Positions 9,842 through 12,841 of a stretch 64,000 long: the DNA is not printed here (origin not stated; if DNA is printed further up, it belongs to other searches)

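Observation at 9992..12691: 899-aa secreted fusion of a BNR/Asp-box beta-propeller, a lipase-type alpha/beta hydrolase and a C-terminal beta-rich domain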

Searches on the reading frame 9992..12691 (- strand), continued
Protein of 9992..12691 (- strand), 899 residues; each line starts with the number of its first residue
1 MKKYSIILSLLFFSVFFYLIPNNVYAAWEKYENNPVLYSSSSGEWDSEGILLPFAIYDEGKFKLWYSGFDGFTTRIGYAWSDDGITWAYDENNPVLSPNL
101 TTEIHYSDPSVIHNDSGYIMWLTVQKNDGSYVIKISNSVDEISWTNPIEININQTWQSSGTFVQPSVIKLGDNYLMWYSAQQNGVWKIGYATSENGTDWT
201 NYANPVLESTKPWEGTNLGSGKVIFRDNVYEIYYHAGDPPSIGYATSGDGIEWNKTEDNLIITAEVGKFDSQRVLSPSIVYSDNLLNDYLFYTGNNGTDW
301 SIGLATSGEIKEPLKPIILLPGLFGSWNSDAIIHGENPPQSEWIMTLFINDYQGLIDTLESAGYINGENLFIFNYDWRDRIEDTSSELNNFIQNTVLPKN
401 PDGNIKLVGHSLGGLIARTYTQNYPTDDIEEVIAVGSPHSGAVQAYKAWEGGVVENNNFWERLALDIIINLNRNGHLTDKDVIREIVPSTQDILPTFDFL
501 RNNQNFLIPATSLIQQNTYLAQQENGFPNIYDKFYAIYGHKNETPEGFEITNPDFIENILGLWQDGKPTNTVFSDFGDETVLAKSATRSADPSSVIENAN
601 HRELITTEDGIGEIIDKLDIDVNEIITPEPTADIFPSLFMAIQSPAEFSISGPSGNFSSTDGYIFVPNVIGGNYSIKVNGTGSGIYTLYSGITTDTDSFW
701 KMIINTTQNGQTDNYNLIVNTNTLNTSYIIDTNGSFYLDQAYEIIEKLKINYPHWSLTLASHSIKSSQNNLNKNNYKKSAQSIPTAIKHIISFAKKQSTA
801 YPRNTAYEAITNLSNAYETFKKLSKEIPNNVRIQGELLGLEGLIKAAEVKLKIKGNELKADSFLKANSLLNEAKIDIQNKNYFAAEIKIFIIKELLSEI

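Call 16: find_encoding_contigs(protein=P0004, flank=8000, max_places=1)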
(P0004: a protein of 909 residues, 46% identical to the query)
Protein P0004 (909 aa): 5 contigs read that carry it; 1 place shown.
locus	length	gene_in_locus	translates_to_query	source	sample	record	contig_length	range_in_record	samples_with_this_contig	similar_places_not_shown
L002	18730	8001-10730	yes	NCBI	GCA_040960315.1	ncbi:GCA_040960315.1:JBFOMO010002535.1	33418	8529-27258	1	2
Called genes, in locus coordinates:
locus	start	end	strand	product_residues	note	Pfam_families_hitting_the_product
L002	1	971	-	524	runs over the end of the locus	PF13231:PMT_2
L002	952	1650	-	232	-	PF05401:NodS (weak), PF13489:Methyltransf_23, PF00398:RrnaAD (weak), PF07021:MetW, PF13847:Methyltransf_31, PF08241:Methyltransf_11, PF08242:Methyltransf_12, PF13649:Methyltransf_25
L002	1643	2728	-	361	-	PF13439:Glyco_transf_4, PF20706:GT4-conflict, PF00534:Glycos_transf_1, PF13692:Glyco_trans_1_4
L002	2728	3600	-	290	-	PF00535:Glycos_transf_2, PF13641:Glyco_tranf_2_3, PF13632:Glyco_trans_2_3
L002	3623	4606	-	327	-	PF01073:3Beta_HSD, PF01370:Epimerase, PF02719:Polysacc_synt_2, PF04321:RmlD_sub_bind, PF05368:NmrA, PF13460:NAD_binding_10, PF16363:GDP_Man_Dehyd, PF07993:NAD_binding_4 (weak)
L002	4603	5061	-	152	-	PF00908:dTDP_sugar_isom, PF05523:FdtA (faint), PF14667:Polysacc_synt_C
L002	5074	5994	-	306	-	PF00535:Glycos_transf_2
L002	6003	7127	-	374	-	PF01041:DegT_DnrJ_EryC1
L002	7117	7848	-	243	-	PF00583:Acetyltransf_1, PF13673:Acetyltransf_10, PF13508:Acetyltransf_7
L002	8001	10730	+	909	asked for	PF04041:Glyco_hydro_130 (faint), PF22847:Glyco_hydro_43_rel (faint), PF00561:Abhydrolase_1, PF02089:Palm_thioest (weak), PF02450:LCAT, PF07819:PGAP1 (weak)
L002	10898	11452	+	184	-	PF10502:Peptidase_S26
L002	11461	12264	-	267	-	PF02195:ParB_N, PF17762:HTH_ParB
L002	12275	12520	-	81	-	PF01016:Ribosomal_L27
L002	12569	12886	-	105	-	PF00829:Ribosomal_L21p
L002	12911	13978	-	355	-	PF01098:FTSW_RODA_SPOVE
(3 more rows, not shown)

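Call 17: find_encoding_contigs(protein=P0022, flank=8000, max_places=1)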
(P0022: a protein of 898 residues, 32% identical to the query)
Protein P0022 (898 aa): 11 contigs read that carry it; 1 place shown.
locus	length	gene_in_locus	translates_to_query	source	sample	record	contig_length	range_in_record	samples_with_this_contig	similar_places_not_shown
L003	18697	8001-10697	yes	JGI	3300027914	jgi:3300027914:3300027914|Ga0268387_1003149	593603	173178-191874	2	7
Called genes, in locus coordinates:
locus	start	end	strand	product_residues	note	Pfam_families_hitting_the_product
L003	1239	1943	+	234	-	PF09136:Glucodextran_B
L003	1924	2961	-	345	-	PF04932:Wzy_C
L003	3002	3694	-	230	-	-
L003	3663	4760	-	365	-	PF13439:Glyco_transf_4, PF13692:Glyco_trans_1_4, PF13524:Glyco_trans_1_2 (weak), PF00534:Glycos_transf_1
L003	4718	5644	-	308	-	PF13439:Glyco_transf_4, PF13692:Glyco_trans_1_4 (weak), PF00534:Glycos_transf_1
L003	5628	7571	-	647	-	PF01943:Polysacc_synt, PF13440:Polysacc_synt_3, PF01554:MatE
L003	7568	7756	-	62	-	-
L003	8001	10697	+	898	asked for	PF04041:Glyco_hydro_130, PF00561:Abhydrolase_1 (weak), PF02089:Palm_thioest, PF07819:PGAP1 (weak), PF02450:LCAT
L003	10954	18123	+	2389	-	PF24514:SpaA_4 (faint), PF17802:SpaA (faint), PF00092:VWA, PF13519:VWA_2, PF22904:NOMO1-like_2nd (faint), PF17210:SdrD_B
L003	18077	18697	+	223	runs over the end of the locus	PF04203:Sortase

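Call 18: find_encoding_contigs(protein=P0027, flank=7000, max_places=1)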
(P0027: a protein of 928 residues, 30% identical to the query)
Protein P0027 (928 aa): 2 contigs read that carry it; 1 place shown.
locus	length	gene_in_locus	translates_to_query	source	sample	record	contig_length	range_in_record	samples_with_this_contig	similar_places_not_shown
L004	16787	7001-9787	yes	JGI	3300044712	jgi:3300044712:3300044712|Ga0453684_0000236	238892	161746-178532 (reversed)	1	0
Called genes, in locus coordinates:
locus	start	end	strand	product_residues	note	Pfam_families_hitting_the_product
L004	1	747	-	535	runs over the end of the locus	PF13231:PMT_2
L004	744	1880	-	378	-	PF13439:Glyco_transf_4, PF20706:GT4-conflict (weak), PF00534:Glycos_transf_1, PF13692:Glyco_trans_1_4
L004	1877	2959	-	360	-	PF13524:Glyco_trans_1_2 (faint), PF20706:GT4-conflict, PF00534:Glycos_transf_1, PF13692:Glyco_trans_1_4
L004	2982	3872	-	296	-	PF00535:Glycos_transf_2, PF10111:Glyco_tranf_2_2, PF13641:Glyco_tranf_2_3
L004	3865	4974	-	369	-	PF13439:Glyco_transf_4, PF00534:Glycos_transf_1, PF13692:Glyco_trans_1_4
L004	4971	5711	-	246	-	PF13489:Methyltransf_23, PF13847:Methyltransf_31, PF08241:Methyltransf_11, PF08242:Methyltransf_12, PF13649:Methyltransf_25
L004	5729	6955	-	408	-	PF01943:Polysacc_synt, PF13440:Polysacc_synt_3, PF01554:MatE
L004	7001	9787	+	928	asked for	PF04041:Glyco_hydro_130 (faint), PF02089:Palm_thioest (weak), PF02450:LCAT, PF07819:PGAP1 (faint)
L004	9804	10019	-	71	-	-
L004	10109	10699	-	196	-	-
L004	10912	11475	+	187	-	PF10502:Peptidase_S26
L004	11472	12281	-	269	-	PF02195:ParB_N, PF17762:HTH_ParB, PF08535:KorB (faint)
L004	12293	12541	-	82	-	PF01016:Ribosomal_L27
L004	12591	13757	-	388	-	PF13847:Methyltransf_31 (faint), PF01555:N6_N4_Mtase (faint), PF01170:UPF0020 (weak)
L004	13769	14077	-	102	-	PF00829:Ribosomal_L21p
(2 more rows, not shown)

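Call 19: find_encoding_contigs(protein=P0020, flank=7000, max_places=1)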
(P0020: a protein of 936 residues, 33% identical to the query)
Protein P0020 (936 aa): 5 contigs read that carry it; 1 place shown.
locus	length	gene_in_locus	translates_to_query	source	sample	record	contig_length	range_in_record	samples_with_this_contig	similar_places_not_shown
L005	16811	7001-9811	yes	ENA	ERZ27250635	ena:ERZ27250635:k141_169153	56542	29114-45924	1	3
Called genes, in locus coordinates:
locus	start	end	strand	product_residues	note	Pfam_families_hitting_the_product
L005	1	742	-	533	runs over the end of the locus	-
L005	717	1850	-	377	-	PF13439:Glyco_transf_4, PF20706:GT4-conflict (weak), PF00534:Glycos_transf_1, PF13692:Glyco_trans_1_4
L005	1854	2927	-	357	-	PF13439:Glyco_transf_4 (weak), PF20706:GT4-conflict (weak), PF00534:Glycos_transf_1, PF13692:Glyco_trans_1_4, PF13524:Glyco_trans_1_2 (weak)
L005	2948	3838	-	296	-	PF00535:Glycos_transf_2, PF10111:Glyco_tranf_2_2, PF13641:Glyco_tranf_2_3, PF13506:Glyco_transf_21 (weak)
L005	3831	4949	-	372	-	PF13439:Glyco_transf_4, PF00534:Glycos_transf_1, PF13692:Glyco_trans_1_4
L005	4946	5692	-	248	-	PF13489:Methyltransf_23 (weak), PF13847:Methyltransf_31, PF08241:Methyltransf_11, PF08242:Methyltransf_12, PF13649:Methyltransf_25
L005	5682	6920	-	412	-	PF01943:Polysacc_synt, PF13440:Polysacc_synt_3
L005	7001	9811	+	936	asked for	PF04041:Glyco_hydro_130 (faint), PF02450:LCAT, PF00561:Abhydrolase_1 (weak), PF02089:Palm_thioest (weak), PF05057:DUF676 (weak), PF07819:PGAP1 (weak)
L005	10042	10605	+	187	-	PF10502:Peptidase_S26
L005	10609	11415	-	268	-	PF02195:ParB_N, PF17762:HTH_ParB, PF08535:KorB (faint)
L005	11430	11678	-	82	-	PF01016:Ribosomal_L27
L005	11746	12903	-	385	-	PF01170:UPF0020 (faint), PF13847:Methyltransf_31 (weak)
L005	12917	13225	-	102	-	PF00829:Ribosomal_L21p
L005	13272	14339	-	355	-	PF01098:FTSW_RODA_SPOVE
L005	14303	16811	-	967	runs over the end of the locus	PF00133:tRNA-synt_1, PF09334:tRNA-synt_1g, PF08264:Anticodon_1, PF19302:DUF5915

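Call 20: find_encoding_contigs(protein=P0038, flank=7000, max_places=1)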
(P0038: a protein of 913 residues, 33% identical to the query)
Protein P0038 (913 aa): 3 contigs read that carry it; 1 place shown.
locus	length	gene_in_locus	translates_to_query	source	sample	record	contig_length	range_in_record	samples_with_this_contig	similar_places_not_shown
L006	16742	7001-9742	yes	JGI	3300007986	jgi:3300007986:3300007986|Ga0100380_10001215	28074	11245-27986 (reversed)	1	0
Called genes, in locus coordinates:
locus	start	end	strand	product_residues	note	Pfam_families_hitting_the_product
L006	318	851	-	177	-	PF23457:LysM2_NFP (faint), PF01476:LysM (weak), PF23472:LysM2_CERK1_LYK3_4_5 (faint), PF01476:LysM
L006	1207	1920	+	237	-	PF19077:Big_13 (faint), PF17936:Big_6, PF09136:Glucodextran_B, PF17936:Big_6 (weak)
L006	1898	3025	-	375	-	PF04932:Wzy_C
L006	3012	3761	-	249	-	PF00535:Glycos_transf_2, PF10111:Glyco_tranf_2_2 (weak)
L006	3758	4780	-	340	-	PF13439:Glyco_transf_4, PF00534:Glycos_transf_1, PF13692:Glyco_trans_1_4, PF13524:Glyco_trans_1_2 (weak)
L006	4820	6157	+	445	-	-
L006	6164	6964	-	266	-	PF13641:Glyco_tranf_2_3 (weak)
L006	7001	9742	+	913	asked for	PF22847:Glyco_hydro_43_rel (faint), PF04041:Glyco_hydro_130 (weak), PF07819:PGAP1, PF02450:LCAT, PF00561:Abhydrolase_1 (weak), PF02089:Palm_thioest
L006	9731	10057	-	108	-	-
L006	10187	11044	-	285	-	PF02498:Bro-N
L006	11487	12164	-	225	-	-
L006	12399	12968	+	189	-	PF01936:NYN (weak), PF01381:HTH_3, PF12844:HTH_19, PF13560:HTH_31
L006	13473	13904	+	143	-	PF10502:Peptidase_S26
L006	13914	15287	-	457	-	PF00206:Lyase_1, PF08328:ASL_C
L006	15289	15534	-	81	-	PF01016:Ribosomal_L27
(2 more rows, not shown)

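Call 21: predict_structure(alignment_id=A1)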
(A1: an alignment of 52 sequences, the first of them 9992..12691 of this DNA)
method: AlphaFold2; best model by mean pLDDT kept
length: 899 residues; sequences in the alignment: 52
mean_pLDDT: 91.4   pTM: 0.71
mean pLDDT of the five models: 91.4, 91.4, 90.8, 89.8, 89.7
residues with pLDDT >= 90: 683; 70-90: 194; 50-70: 17; < 50: 5
segments of 3 or more residues with pLDDT < 50: 21-25
pLDDT, mean of each block of 10 residues (from residue 1): 82 82 61 91 90 94 96 96 91 95 97 94 95 96 95 81 95 95 93 95 94 91 93 87 95 89 90 94 86 94 87 86 94 90 91 95 90 97 97 93 90 97 91 96 94 85 91 75 92 96 94 94 90 95 93 92 93 90 88 93 95 96 88 87 91 91 91 94 92 88 92 91 74 90 94 95 97 96 97 88 89 94 94 96 93 88 91 94 96 92
secondary structure, 60 per line:
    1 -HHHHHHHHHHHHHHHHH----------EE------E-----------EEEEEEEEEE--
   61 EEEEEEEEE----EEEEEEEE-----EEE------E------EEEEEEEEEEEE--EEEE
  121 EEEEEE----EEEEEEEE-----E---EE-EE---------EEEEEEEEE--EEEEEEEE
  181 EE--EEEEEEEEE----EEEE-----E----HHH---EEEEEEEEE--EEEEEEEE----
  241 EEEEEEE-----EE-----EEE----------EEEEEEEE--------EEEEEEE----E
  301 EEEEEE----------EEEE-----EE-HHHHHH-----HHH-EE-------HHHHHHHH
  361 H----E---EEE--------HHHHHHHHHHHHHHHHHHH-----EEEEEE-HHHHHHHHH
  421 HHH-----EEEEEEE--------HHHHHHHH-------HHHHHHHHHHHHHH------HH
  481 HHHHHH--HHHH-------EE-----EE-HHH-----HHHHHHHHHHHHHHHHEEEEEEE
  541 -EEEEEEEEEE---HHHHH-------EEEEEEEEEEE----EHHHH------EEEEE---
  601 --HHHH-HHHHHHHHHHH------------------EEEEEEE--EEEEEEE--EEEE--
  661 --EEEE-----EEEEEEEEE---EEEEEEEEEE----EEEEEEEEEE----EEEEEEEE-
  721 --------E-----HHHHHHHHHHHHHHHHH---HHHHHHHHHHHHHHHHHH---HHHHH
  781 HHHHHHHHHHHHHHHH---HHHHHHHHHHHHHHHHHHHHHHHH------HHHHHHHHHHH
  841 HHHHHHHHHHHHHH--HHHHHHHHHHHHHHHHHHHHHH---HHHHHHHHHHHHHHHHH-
elements in order (helices of 4 or more, strands of 3 or more residues): H2-18 E49-58 E61-69 E74-81 E87-89 E103-114 E117-126 E131-138 E162-170 E173-182 E185-193 E198-201 E218-226 E229-236 E241-247 E260-262 E273-280 E289-295 E300-306 E317-320 H329-334 H353-361 E370-372 H381-399 E405-410 H412-423 E429-435 H444-451 H459-472 H479-486 H489-492 H518-533 E534-540 E542-551 H555-559 E567-577 H583-586 E593-597 H603-606 H608-618 E637-643 E646-652 E655-658 E663-666 E672-680 E684-693 E698-707 E712-719 H735-751 H755-772 H776-796 H800-823 H830-854 H857-878 H882-898
